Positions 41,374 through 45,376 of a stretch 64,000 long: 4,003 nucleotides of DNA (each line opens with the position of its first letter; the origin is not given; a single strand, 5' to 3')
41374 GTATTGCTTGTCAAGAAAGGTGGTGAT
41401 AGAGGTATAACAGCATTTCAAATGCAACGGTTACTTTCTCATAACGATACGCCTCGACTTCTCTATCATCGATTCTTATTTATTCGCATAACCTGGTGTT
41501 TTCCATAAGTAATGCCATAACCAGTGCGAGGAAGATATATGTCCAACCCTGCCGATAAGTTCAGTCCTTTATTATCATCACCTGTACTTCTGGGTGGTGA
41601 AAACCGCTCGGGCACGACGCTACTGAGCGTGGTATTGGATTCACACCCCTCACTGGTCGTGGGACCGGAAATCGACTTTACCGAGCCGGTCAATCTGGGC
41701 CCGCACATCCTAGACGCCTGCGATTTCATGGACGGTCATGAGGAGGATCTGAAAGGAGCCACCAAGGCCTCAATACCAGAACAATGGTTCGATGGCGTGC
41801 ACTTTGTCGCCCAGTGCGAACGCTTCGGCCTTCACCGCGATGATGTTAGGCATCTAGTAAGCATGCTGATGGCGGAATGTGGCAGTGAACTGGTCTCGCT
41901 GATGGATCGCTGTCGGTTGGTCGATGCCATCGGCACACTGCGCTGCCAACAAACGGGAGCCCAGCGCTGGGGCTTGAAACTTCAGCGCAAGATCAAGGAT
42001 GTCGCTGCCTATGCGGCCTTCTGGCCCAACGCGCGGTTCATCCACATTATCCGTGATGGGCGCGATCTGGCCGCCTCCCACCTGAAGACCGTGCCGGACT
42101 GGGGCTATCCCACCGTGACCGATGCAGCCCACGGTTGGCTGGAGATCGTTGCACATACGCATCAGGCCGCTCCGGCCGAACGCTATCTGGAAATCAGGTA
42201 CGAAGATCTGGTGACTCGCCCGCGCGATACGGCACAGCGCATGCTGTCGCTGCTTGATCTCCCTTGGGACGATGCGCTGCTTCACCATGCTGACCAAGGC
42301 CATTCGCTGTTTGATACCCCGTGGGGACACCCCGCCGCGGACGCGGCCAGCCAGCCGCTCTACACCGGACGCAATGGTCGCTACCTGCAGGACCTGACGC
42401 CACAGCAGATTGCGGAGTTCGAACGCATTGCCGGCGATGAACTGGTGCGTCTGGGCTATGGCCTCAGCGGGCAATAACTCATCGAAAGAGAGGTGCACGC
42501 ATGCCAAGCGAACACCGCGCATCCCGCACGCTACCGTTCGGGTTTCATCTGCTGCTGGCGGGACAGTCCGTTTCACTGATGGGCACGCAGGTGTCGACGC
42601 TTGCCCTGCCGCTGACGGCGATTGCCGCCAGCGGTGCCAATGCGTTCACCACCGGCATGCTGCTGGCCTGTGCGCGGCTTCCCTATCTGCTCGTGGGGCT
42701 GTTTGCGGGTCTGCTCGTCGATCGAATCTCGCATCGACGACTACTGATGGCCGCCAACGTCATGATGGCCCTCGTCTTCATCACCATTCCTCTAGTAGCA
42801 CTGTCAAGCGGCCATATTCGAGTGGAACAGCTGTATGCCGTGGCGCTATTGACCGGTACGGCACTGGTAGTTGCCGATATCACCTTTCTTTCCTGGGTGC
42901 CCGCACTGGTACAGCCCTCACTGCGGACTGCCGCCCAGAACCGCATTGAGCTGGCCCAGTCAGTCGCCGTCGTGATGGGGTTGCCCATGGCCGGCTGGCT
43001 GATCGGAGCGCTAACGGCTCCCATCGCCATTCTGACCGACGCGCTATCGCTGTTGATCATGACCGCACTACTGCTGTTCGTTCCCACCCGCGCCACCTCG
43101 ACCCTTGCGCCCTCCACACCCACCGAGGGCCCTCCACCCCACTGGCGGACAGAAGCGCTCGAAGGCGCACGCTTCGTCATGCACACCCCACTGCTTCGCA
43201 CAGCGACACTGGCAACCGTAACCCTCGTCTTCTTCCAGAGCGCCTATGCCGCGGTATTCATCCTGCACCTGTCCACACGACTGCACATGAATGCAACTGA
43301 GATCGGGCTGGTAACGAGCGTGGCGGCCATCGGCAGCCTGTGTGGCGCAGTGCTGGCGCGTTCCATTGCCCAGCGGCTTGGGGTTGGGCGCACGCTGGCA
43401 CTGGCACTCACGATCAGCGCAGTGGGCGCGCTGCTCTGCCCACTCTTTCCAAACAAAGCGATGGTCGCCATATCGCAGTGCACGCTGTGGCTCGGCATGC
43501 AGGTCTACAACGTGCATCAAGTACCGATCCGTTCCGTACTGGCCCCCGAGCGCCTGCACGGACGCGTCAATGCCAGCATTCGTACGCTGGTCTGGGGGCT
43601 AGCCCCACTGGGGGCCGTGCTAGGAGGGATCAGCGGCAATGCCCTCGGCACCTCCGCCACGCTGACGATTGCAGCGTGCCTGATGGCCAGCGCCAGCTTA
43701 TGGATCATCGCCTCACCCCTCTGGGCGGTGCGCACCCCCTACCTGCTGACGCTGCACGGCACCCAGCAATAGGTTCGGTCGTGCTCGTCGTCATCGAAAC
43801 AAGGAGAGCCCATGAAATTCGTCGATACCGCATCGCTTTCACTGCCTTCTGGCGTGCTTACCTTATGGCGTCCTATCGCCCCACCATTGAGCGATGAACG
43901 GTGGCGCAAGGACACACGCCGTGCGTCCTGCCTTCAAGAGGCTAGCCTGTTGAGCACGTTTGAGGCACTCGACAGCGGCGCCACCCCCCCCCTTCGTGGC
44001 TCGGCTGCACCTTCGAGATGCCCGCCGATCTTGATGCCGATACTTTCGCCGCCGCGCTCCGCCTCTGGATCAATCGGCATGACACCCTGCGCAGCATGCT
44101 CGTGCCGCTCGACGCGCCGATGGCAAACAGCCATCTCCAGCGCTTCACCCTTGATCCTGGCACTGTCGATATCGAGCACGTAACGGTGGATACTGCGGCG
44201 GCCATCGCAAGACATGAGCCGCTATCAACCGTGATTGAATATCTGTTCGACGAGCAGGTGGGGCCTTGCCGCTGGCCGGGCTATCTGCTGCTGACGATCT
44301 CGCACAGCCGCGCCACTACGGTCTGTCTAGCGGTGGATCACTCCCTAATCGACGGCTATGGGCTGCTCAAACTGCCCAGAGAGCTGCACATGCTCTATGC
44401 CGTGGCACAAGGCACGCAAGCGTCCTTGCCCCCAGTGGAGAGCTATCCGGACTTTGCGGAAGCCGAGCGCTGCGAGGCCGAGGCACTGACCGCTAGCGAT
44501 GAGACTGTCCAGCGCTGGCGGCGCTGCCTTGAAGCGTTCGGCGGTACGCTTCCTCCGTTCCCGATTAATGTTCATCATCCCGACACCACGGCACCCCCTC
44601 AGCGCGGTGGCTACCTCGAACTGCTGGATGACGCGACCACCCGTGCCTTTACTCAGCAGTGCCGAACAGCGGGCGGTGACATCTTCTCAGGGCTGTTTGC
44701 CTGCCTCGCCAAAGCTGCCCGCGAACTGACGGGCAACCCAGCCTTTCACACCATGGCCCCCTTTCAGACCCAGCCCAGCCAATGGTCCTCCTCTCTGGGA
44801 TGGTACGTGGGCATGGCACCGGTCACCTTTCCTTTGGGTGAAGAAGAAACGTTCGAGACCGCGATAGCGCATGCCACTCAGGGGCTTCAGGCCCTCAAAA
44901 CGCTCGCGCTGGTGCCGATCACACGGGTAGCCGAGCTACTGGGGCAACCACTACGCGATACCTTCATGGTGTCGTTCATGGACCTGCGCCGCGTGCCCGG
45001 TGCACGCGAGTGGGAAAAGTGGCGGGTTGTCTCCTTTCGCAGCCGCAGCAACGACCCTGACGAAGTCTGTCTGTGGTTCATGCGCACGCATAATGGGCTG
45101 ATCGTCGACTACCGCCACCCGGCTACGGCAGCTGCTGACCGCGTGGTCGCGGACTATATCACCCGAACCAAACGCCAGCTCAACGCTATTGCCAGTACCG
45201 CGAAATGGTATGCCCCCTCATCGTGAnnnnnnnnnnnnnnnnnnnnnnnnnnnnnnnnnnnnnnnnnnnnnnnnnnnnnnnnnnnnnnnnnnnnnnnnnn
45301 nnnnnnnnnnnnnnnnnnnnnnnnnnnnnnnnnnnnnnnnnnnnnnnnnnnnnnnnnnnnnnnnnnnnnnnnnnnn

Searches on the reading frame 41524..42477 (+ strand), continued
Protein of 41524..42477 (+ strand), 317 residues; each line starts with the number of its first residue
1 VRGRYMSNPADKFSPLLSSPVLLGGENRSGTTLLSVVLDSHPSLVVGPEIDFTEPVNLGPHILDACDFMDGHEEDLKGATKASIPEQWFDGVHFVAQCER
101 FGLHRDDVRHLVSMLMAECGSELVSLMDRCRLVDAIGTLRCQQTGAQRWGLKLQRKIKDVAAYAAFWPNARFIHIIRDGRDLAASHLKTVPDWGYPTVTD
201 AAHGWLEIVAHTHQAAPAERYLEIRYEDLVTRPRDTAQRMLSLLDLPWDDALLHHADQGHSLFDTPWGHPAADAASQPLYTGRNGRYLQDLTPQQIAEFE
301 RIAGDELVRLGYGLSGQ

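Call 78: get_annotated_region(hit=H2, flank=14000)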
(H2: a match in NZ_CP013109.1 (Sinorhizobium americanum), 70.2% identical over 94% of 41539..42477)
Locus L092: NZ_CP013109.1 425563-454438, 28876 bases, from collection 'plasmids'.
description: Sinorhizobium americanum strain CFNEI 73 plasmid B, complete sequence
organism: Sinorhizobium americanum (NCBI taxid 194963)
taxonomy: Bacteria; Pseudomonadota; Alphaproteobacteria; Hyphomicrobiales; Rhizobiaceae; Sinorhizobium; Sinorhizobium americanum
host: -; source: Vachellia farnesiana,cell culture; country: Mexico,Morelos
typing (MOB-suite, as given by PLSDB): conjugative; relaxase MOBP,MOBQ; mating-pair formation MPF_T
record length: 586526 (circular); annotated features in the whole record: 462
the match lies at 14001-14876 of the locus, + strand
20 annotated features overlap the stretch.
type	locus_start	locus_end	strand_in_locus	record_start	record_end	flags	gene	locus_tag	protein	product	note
CDS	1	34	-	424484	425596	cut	-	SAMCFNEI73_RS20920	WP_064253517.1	nickel-dependent hydrogenase large subunit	-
CDS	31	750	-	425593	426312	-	hybE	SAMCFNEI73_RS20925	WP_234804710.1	[NiFe]-hydrogenase assembly chaperone HybE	-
CDS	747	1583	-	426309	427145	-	-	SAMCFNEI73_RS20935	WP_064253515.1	hydrogenase expression/formation protein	-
CDS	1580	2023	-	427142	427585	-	-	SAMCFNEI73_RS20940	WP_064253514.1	hypothetical protein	-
CDS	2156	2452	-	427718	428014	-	hypC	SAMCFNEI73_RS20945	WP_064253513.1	HypC/HybG/HupF family hydrogenase formation chaperone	GO:0065003 - protein-containing complex assembly [Evidence IEA]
CDS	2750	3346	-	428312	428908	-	-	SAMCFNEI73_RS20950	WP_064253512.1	HyaD/HybD family hydrogenase maturation endopeptidase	-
CDS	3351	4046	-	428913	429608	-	cybH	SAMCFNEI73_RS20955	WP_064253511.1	Ni/Fe-hydrogenase, b-type cytochrome subunit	GO:0022904 - respiratory electron transport chain [Evidence IEA]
CDS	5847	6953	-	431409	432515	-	-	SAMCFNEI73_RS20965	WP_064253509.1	hydrogenase small subunit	-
CDS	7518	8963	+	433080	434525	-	hemN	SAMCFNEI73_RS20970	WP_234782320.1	oxygen-independent coproporphyrinogen III oxidase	GO:0006779 - porphyrin-containing compound biosynthetic process [Evidence IEA]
CDS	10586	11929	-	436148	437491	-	-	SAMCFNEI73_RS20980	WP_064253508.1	pitrilysin family protein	-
CDS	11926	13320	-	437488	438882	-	-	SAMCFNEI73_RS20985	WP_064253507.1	pitrilysin family protein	-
CDS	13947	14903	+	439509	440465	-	-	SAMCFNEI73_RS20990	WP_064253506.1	sulfotransferase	-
CDS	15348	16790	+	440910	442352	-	-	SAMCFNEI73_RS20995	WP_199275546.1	condensation domain-containing protein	-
CDS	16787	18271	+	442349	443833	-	-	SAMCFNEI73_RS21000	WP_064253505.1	GMC family oxidoreductase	-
CDS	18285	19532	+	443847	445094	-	-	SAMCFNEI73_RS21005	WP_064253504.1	aminotransferase class III-fold pyridoxal phosphate-dependent enzyme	-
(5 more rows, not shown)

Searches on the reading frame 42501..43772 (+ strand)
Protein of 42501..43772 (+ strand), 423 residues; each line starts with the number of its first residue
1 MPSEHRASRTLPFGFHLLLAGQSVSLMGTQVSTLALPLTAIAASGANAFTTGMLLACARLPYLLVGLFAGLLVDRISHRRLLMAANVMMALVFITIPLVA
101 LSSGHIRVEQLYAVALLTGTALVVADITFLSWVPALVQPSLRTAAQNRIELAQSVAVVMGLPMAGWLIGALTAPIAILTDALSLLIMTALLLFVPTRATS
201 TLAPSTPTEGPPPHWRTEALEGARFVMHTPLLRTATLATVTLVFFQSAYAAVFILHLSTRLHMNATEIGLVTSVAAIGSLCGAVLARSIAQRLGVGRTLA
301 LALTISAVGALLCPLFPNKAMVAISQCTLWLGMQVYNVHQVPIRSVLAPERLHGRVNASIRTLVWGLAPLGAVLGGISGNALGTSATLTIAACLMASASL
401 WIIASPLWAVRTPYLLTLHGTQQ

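Call 4: search_protein_families(library=pfam, proteins=[window:42501-43772:+], max_evalue=0.01)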
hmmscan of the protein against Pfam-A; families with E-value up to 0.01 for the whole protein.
window:42501-43772:+ (423 aa): 5 families
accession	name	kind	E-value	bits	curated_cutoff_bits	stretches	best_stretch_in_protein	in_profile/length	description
PF07690.21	MFS_1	-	2.3e-24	86.4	33.4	2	19-237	2-213/347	Major Facilitator Superfamily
PF05977.19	MFS_3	-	8.8e-12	44.7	27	1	18-407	15-395/524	Transmembrane secretion effector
PF12832.13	MFS_1_like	-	6e-06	26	25.2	1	47-377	32-360/373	MFS_1 like family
PF00083.30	Sugar_tr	-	9.6e-05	21.9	22.3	1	247-324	24-107/452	Sugar (and other) transporter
PF01306.25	LacY_symp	-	0.00092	18.6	24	1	242-316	19-91/413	LacY proton/sugar symporter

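Call 5: search_protein_families(library=ncbifam, proteins=[window:42501-43772:+], max_evalue=0.01)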
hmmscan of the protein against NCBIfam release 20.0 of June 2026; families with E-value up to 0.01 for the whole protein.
window:42501-43772:+ (423 aa): 10 families
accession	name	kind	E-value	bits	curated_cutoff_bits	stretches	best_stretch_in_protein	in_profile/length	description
TIGR00900.1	2A0121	subfamily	2e-41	142.6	319.6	1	15-383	1-364/364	H+ Antiporter protein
NF007792.0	PRK10489.1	equivalog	1.2e-13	50.9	324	1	21-399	25-392/419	enterobactin transporter EntS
NF052575.1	MFS_efflux_Tap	equivalog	2.3e-08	33.5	625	1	17-397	8-386/401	multidrug efflux MFS transporter Tap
NF038246.1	bile_salt_MFS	equivalog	1.7e-06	27.2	400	1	238-340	235-336/408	conjugated bile salt MFS transporter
NF006386.0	PRK08633.1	equivalog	4.8e-06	24.6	1221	1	45-395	43-399/1147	acyl-[ACP]--phospholipid O-acyltransferase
NF007077.0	PRK09528.1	subfamily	1.4e-05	23.8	429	1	240-316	19-95/421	galactoside permease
NF000051.1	macrolide_MefB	exception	6e-05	22.2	800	1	15-194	11-189/409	macrolide efflux MFS transporter Mef(B)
TIGR00882.1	2A0105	subfamily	0.0013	17.7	220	0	243-316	15-86/396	oligosaccharide MFS transporter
NF052357.1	GlucTporGlcPStph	equivalog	0.0047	15.8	750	1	254-356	30-132/445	glucose transporter GlcP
TIGR00893.1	2A0114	subfamily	0.0087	15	395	0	55-400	35-393/399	D-galactonate transporter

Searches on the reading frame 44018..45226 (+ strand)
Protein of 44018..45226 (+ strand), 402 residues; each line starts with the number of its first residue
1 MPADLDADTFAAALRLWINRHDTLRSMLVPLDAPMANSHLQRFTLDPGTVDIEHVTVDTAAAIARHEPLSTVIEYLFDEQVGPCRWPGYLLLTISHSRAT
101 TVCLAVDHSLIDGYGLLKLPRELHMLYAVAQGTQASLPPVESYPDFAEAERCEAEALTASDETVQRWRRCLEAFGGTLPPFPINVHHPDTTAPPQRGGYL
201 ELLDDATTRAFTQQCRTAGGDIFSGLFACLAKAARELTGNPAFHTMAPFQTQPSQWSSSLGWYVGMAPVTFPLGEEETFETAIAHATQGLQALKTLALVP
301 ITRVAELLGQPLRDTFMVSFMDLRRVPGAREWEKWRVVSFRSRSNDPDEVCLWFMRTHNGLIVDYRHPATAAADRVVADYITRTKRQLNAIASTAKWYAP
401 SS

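Call 4: search_protein_families(library=pfam, proteins=[window:44018-45226:+], max_evalue=0.01)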
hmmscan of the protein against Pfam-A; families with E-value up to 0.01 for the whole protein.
window:44018-45226:+ (402 aa): 1 family
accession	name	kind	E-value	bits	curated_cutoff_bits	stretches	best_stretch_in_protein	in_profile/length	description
PF00668.25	Condensation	-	1.1e-13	51.2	30.6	1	4-293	38-323/456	Condensation domain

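Call 5: search_protein_families(library=ncbifam, proteins=[window:44018-45226:+], max_evalue=0.01)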
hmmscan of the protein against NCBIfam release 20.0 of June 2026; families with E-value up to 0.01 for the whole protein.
window:44018-45226:+ (402 aa): 1 family
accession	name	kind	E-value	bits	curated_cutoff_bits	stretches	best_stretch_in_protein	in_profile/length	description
NF004282.0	PRK05691.1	subfamily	1.1e-07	28.3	4090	1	4-322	709-1024/4334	non-ribosomal peptide synthase/polyketide synthase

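Call 11: search_solved_structures(query=window:44018-45226:+, max_evalue=0.01)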
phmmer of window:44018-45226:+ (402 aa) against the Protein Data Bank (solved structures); distinct sequences matched with E-value up to 0.01: 1.
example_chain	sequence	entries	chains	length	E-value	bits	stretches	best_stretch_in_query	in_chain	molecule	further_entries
6aef_B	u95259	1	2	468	9.3e-27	97.5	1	13-385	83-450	Trehalose-2-sulfate acyltransferase PapA2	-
